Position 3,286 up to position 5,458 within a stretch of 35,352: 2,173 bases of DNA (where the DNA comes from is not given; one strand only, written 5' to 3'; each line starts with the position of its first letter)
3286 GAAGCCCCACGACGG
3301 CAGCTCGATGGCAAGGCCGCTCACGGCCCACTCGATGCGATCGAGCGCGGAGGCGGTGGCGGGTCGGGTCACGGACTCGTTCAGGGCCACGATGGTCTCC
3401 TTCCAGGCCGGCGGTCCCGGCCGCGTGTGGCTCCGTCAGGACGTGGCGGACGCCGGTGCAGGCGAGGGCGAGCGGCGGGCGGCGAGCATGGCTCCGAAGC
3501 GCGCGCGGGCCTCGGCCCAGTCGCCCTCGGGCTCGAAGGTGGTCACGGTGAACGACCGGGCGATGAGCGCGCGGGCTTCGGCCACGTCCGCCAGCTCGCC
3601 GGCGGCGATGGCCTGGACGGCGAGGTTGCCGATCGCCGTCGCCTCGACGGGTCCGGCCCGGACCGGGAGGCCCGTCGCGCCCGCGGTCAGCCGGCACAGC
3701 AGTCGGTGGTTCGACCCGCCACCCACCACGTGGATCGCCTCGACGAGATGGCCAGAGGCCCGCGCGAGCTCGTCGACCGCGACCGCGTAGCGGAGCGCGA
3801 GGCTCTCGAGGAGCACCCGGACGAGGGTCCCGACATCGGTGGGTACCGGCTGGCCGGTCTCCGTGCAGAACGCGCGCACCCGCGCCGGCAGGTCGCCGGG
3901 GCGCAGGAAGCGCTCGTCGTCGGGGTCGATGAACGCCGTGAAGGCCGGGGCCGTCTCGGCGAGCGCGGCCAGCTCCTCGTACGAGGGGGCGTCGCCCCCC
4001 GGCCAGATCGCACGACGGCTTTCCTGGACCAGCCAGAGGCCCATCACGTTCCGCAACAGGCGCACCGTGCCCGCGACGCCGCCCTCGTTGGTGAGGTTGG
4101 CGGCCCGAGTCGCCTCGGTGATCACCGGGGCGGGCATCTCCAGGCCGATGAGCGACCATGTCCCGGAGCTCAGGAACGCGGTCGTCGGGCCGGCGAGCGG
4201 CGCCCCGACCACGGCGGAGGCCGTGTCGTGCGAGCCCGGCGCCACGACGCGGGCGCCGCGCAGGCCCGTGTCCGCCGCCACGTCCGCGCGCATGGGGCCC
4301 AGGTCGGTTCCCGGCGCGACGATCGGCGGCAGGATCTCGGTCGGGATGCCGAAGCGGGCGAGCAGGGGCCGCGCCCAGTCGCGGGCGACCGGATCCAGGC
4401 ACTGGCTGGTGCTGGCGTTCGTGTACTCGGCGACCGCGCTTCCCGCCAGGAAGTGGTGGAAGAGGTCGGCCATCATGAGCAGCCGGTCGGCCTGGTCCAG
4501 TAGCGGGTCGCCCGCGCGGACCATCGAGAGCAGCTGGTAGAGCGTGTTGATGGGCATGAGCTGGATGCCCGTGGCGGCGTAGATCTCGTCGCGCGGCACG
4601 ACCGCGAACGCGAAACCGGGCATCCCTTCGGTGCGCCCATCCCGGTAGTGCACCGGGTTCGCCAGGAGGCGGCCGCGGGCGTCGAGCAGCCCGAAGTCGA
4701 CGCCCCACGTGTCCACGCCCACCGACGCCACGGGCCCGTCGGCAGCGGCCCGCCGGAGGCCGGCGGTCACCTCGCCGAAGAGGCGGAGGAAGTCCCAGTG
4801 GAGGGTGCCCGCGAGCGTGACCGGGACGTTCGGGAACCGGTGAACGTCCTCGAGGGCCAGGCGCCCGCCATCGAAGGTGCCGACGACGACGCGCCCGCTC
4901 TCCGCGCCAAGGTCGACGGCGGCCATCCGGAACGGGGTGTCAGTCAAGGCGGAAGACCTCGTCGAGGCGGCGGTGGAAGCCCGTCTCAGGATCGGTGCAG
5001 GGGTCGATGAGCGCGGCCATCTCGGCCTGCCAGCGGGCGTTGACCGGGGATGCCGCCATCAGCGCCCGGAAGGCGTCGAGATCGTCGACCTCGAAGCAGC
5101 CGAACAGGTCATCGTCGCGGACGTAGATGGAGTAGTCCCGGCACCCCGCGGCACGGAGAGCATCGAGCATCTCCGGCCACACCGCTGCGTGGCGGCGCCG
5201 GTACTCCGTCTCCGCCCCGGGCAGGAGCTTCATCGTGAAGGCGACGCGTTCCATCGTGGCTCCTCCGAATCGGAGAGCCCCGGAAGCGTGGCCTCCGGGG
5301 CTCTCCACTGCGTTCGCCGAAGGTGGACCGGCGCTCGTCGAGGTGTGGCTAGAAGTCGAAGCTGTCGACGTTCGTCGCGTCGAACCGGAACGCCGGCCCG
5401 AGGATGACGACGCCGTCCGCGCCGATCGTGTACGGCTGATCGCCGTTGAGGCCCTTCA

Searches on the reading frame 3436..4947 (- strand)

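Call 12: search_protein_families(library=pfam, proteins=[window:3436-4947:-], max_evalue=0.001)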
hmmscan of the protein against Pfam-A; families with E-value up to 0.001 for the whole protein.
window:3436-4947:- (503 aa): 2 families
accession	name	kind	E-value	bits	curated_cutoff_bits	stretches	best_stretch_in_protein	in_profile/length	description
PF02782.22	FGGY_C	-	1.9e-39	135.9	27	1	258-449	2-198/198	FGGY family of carbohydrate kinases, C-terminal domain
PF00370.27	FGGY_N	-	2e-23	83.7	28.8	1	9-248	3-245/245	FGGY family of carbohydrate kinases, N-terminal domain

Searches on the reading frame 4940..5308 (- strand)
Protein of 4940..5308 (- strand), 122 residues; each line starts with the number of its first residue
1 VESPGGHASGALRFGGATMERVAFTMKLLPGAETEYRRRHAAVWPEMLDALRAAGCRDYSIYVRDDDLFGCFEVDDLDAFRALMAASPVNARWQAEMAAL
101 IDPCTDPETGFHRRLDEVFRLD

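Call 12: search_protein_families(library=pfam, proteins=[window:4940-5308:-], max_evalue=0.001)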
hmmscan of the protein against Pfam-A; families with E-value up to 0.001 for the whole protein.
window:4940-5308:- (122 aa): 1 family
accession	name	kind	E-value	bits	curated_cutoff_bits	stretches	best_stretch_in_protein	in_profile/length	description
PF05336.19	rhaM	-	3.4e-28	98.4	23.4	1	21-121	1-105/105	L-rhamnose mutarotase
